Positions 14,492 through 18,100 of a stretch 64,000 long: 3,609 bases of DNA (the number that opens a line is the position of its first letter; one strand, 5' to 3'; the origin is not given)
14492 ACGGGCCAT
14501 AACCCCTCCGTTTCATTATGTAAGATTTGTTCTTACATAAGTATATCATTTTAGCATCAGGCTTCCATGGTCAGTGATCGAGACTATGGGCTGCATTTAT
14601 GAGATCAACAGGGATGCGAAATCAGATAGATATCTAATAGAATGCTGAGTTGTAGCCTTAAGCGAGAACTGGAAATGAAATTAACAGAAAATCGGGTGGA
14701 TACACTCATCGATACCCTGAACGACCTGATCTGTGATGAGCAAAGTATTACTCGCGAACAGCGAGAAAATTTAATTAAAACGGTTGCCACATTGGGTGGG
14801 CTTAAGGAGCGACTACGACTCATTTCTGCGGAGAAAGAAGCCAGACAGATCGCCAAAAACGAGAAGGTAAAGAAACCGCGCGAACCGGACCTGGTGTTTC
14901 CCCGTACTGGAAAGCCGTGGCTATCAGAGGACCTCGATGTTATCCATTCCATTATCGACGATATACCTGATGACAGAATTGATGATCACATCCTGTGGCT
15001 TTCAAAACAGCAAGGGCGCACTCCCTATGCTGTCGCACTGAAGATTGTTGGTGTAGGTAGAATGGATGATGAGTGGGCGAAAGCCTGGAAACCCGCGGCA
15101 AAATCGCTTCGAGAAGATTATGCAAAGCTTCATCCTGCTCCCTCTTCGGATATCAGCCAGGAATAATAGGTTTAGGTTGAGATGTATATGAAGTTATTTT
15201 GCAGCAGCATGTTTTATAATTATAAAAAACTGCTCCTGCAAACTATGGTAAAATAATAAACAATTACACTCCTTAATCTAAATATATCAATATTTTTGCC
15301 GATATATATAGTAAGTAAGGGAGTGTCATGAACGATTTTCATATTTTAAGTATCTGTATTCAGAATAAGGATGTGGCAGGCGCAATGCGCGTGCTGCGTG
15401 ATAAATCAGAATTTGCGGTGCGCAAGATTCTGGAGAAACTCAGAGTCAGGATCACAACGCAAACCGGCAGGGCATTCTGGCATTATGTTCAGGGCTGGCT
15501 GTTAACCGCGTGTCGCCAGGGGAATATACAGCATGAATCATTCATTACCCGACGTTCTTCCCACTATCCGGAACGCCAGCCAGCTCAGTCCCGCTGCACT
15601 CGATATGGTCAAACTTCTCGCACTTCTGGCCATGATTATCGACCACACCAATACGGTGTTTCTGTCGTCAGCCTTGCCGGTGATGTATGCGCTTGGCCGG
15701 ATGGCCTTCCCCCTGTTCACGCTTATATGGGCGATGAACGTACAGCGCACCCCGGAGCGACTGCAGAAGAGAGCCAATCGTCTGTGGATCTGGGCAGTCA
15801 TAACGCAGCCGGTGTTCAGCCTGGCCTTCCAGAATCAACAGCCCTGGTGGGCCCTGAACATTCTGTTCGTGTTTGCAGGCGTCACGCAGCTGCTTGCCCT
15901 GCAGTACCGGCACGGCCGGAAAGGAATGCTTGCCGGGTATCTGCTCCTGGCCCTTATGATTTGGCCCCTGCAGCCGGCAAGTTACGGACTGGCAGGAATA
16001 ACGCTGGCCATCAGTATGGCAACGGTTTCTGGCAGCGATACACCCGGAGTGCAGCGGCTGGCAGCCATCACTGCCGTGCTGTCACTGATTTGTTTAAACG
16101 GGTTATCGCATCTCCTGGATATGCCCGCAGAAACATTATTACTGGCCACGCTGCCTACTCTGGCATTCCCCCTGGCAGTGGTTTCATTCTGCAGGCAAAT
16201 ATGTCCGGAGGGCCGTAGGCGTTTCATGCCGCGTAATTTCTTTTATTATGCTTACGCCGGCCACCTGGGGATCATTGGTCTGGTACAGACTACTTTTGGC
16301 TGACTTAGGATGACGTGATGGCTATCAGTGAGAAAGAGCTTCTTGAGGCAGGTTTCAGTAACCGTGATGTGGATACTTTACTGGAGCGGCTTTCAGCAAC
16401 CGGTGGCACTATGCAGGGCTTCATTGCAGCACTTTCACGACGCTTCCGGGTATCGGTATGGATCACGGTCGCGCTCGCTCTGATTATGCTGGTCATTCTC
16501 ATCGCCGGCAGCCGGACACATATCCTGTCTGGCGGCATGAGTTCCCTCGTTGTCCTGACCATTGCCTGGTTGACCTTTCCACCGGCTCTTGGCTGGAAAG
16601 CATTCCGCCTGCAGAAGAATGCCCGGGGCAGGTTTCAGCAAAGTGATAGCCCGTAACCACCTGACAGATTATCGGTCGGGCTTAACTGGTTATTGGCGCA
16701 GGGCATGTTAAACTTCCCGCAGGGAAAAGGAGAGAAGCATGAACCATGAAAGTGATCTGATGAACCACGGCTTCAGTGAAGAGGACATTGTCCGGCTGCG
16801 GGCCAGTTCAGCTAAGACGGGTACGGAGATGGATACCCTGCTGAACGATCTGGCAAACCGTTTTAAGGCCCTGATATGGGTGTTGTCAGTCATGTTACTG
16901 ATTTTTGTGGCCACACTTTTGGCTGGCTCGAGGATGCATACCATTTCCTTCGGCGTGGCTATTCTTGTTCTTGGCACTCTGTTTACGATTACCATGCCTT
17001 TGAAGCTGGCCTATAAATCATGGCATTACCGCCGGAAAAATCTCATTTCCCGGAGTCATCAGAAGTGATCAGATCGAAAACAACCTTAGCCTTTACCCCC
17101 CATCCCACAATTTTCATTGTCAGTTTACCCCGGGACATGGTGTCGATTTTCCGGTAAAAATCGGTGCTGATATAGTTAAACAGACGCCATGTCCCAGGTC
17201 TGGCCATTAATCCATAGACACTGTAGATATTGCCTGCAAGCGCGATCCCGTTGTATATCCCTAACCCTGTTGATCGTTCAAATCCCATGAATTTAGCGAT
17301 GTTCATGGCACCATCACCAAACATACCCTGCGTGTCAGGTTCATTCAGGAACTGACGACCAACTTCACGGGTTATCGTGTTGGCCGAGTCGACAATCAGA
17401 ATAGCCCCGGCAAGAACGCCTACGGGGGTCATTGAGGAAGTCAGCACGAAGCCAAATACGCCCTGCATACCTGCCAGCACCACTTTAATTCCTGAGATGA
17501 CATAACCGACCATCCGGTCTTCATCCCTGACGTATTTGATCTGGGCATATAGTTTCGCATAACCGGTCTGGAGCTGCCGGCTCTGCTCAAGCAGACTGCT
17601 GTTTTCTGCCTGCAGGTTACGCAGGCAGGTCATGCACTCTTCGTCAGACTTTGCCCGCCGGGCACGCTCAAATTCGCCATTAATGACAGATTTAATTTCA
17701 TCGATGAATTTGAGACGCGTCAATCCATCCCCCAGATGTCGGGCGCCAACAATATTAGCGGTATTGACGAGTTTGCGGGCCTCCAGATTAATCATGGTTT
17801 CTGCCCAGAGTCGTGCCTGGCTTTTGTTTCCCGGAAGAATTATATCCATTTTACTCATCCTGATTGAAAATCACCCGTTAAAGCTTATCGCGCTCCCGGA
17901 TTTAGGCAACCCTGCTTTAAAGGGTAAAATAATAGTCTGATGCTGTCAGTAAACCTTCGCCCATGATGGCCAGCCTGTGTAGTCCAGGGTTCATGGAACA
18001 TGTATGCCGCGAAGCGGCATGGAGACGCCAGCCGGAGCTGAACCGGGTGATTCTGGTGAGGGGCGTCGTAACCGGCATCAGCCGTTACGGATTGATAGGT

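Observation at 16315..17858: DUF4225-like gene convergent with two tandem paralogous small 2-TM proteins (candidate toxin/immunity-like module)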

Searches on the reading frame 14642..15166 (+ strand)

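Call 3: search_protein_families(library=pfam, proteins=[window:14642-15166:+], max_evalue=0.1)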
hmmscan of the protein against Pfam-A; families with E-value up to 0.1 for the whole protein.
window:14642-15166:+ (174 aa): 0 families

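Call 4: search_protein_families(library=ncbifam, proteins=[window:14642-15166:+], max_evalue=0.1)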
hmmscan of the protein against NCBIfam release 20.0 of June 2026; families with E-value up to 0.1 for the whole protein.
window:14642-15166:+ (174 aa): 1 family
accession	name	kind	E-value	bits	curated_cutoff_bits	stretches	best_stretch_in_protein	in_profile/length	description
NF041108.1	RQC_minor_2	equivalog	0.067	12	300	1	5-123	245-344/465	RQC-minor-2 family DNA-binding protein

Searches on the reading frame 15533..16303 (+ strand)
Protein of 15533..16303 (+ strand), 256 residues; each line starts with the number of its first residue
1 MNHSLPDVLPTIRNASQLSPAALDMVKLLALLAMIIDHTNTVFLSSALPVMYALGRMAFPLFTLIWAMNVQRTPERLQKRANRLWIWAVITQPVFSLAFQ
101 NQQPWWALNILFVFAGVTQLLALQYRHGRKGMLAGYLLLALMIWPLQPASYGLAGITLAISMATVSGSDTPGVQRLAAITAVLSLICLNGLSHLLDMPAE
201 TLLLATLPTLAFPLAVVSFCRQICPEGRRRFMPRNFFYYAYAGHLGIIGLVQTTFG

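Call 3: search_protein_families(library=pfam, proteins=[window:15533-16303:+], max_evalue=0.1)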
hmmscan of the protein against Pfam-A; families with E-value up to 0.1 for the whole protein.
window:15533-16303:+ (256 aa): 1 family
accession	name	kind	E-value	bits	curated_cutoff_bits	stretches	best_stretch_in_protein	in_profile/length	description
PF05857.17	TraX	-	1.7e-36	126.6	25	1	23-251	2-216/217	TraX protein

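Call 4: search_protein_families(library=ncbifam, proteins=[window:15533-16303:+], max_evalue=0.1)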
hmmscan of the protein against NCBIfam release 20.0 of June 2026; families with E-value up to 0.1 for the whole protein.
window:15533-16303:+ (256 aa): 4 families
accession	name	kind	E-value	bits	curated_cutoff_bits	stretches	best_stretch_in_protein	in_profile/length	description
TIGR02755.1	TraX_Ftype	equivalog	1.1e-35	123.8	149.35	1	18-251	4-222/224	type-F conjugative transfer system pilin acetylase TraX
NF010260.0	PRK13706.1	equivalog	1.4e-30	107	419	1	18-251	28-246/248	conjugal transfer pilus acetylase TraX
NF010454.0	PRK13882.1-1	subfamily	4.1e-19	69.2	206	1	21-251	4-204/209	conjugal transfer protein TrbP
NF004705.1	PRK06041.1-3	equivalog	0.033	13.1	400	1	21-112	129-219/465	archaellar assembly protein ArlJ/FlaJ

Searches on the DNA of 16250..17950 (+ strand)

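Call 6: search_dna_similar(query=window:16250-17950:+, collection=plasmids, mode=near, max_rows=25)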
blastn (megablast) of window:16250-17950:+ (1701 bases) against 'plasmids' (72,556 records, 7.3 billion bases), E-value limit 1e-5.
Records with a match: 177; places in all: 186; records where one place covers at least 80% of the query: 110.
Best place of each record, by identity: >=99% 41; 95-99% 79; 80-90% 57.
By first word of the organism name: Enterobacter 126; Klebsiella 22; Escherichia 15; Citrobacter 6; Salmonella 4; Aeromonas 2; Cronobacter 1; Providencia 1.
By predicted mobility (MOB-suite, as given by PLSDB): conjugative 100; non-mobilizable 71; mobilizable 6.
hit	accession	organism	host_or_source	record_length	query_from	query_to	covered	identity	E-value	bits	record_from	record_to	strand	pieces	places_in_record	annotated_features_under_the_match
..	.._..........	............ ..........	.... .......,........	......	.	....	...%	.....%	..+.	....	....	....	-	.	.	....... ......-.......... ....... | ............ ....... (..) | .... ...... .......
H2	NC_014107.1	Enterobacter cloacae subsp. cloacae ATCC 13047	-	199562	1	1701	100%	100.0%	0e+0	3142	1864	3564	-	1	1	DUF4225 domain-containing protein | hypothetical protein (x2) | TraX family protein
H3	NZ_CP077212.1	Enterobacter cloacae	-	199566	1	1701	100%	100.0%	0e+0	3142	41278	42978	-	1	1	DUF4225 domain-containing protein | hypothetical protein (x2) | TraX family protein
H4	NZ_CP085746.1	Enterobacter hormaechei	Homo sapiens,tracheal aspirate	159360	1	1701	100%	100.0%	0e+0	3142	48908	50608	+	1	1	DUF4225 domain-containing protein | hypothetical protein (x2) | TraX family protein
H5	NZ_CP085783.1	Enterobacter hormaechei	Homo sapiens,bile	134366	1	1701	100%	100.0%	0e+0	3142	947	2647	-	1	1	DUF4225 domain-containing protein | hypothetical protein (x2) | TraX family protein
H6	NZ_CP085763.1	Enterobacter hormaechei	Homo sapiens,wound abdomin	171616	1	1701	100%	100.0%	0e+0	3142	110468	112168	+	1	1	DUF4225 domain-containing protein | hypothetical protein (x2) | TraX family protein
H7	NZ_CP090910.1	Enterobacter hormaechei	sing cell,Chicken feed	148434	1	1701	100%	100.0%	0e+0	3142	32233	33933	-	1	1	DUF4225 domain-containing protein | hypothetical protein (x2) | TraX family protein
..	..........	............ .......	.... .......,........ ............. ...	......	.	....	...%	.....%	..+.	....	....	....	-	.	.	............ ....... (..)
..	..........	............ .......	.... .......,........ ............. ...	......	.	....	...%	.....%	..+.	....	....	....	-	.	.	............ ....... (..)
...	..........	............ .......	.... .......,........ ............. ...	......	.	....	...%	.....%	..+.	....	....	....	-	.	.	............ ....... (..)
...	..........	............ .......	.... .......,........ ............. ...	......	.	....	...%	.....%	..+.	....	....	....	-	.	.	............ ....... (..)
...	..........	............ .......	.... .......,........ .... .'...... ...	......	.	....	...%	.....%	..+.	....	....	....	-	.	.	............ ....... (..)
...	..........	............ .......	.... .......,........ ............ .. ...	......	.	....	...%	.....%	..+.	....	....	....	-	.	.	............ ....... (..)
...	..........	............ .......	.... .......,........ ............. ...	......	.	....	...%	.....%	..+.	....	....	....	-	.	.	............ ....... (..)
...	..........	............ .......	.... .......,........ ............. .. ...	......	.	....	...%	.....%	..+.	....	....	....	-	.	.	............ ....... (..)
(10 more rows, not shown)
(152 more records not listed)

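Call 10: get_annotated_region(hit=H2, flank=8000)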
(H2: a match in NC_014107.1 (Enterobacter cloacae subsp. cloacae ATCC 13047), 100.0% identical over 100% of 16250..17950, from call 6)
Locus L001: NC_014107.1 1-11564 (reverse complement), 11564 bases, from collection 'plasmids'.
description: Enterobacter cloacae subsp. cloacae ATCC 13047 plasmid pECL_A, complete sequence
organism: Enterobacter cloacae subsp. cloacae ATCC 13047 (NCBI taxid 716541)
taxonomy: Bacteria; Pseudomonadota; Gammaproteobacteria; Enterobacterales; Enterobacteriaceae; Enterobacter; Enterobacter cloacae; Enterobacter cloacae subsp. cloacae ATCC 13047
host: -; source: -; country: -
typing (MOB-suite, as given by PLSDB): conjugative; replicon IncFIB,IncFII,rep_cluster_2358; relaxase MOBF,MOBP; mating-pair formation MPF_F
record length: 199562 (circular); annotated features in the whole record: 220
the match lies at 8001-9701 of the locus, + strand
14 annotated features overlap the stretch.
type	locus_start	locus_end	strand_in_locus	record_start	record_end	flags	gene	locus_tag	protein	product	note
predicted_resistance_gene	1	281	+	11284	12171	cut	pcoB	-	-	copper-binding protein PcoB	predicted by amrfinderplus; class COPPER; identity 100.0%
predicted_resistance_gene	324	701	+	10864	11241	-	pcoC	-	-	copper resistance system metallochaperone PcoC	predicted by amrfinderplus; class COPPER; identity 100.0%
predicted_resistance_gene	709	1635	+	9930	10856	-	pcoD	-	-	copper resistance inner membrane protein PcoD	predicted by amrfinderplus; class COPPER; identity 99.68%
predicted_resistance_gene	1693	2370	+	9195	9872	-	pcoR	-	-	copper response regulator transcription factor PcoR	predicted by amrfinderplus; class COPPER; identity 100.0%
CDS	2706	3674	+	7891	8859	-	-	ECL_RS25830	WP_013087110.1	IS5-like element IS903B family transposase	GO:0006313 - DNA transposition [Evidence IEA]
predicted_resistance_gene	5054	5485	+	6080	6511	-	pcoE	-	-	copper resistance system metallochaperone PcoE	predicted by amrfinderplus; class COPPER; identity 99.31%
CDS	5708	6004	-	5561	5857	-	-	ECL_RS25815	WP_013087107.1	type II toxin-antitoxin system RelE/ParE family toxin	GO:0030541 - plasmid partitioning [Evidence IEA]; GO:0051290 - protein heterotetramerization [Evidence IEA]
CDS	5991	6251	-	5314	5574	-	-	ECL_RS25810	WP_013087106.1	type II toxin-antitoxin system ParD family antitoxin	GO:0051983 - regulation of chromosome segregation [Evidence IEA]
CDS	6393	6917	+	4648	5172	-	-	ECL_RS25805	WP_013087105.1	hypothetical protein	-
CDS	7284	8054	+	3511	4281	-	-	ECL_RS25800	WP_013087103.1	TraX family protein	-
CDS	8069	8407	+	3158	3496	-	-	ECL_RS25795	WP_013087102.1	hypothetical protein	-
CDS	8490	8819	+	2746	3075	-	-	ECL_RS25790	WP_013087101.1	hypothetical protein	-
CDS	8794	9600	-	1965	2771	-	-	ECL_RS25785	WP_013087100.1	DUF4225 domain-containing protein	-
CDS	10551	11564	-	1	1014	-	repA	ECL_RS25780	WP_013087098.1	plasmid replication initiator RepA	-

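Call 95: search_dna_similar(query=window:16644-17928:+, collection=ecoli_genomes, mode=near, max_rows=8)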
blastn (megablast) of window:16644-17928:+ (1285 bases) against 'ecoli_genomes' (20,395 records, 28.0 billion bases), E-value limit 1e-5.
Records with a match: 6; places in all: 6; records where one place covers at least 80% of the query: 6.
Genomes with a match: 6 of 5426; with a place that covers at least 80% of the query: 6. Places per genome that has any: lowest 1, median 1, highest 1. On chromosomes: 0 places; on plasmids: 6.
Best place of each record, by identity: >=99% 2; 95-99% 4.
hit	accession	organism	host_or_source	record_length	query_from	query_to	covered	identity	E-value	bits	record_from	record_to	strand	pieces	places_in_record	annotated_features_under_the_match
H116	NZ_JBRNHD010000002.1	Escherichia coli strain SW071619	wastewater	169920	1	1285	100%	99.3%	0e+0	2324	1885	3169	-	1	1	DUF4225 domain-containing protein | hypothetical protein (x2)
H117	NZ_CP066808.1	Escherichia coli strain TCM3e1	Homo sapiens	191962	1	1285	100%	97.7%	0e+0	2204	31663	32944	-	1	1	DUF4225 domain-containing protein | hypothetical protein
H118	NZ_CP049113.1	Escherichia coli strain WF5-5-T2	missing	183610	1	1285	100%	97.7%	0e+0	2204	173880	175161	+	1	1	DUF4225 domain-containing protein | hypothetical protein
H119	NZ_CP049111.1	Escherichia coli strain WF5-5-T1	missing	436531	1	1285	100%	97.7%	0e+0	2204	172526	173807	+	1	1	DUF4225 domain-containing protein | hypothetical protein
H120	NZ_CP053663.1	Escherichia coli strain eco-241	Homo sapiens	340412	1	1285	100%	97.7%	0e+0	2204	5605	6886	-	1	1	DUF4225 domain-containing protein | hypothetical protein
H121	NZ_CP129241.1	Escherichia coli strain 1344_LBHALD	Homo sapiens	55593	1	1065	83%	100.0%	0e+0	1967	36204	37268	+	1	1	DUF4225 domain-containing protein | hypothetical protein (x2)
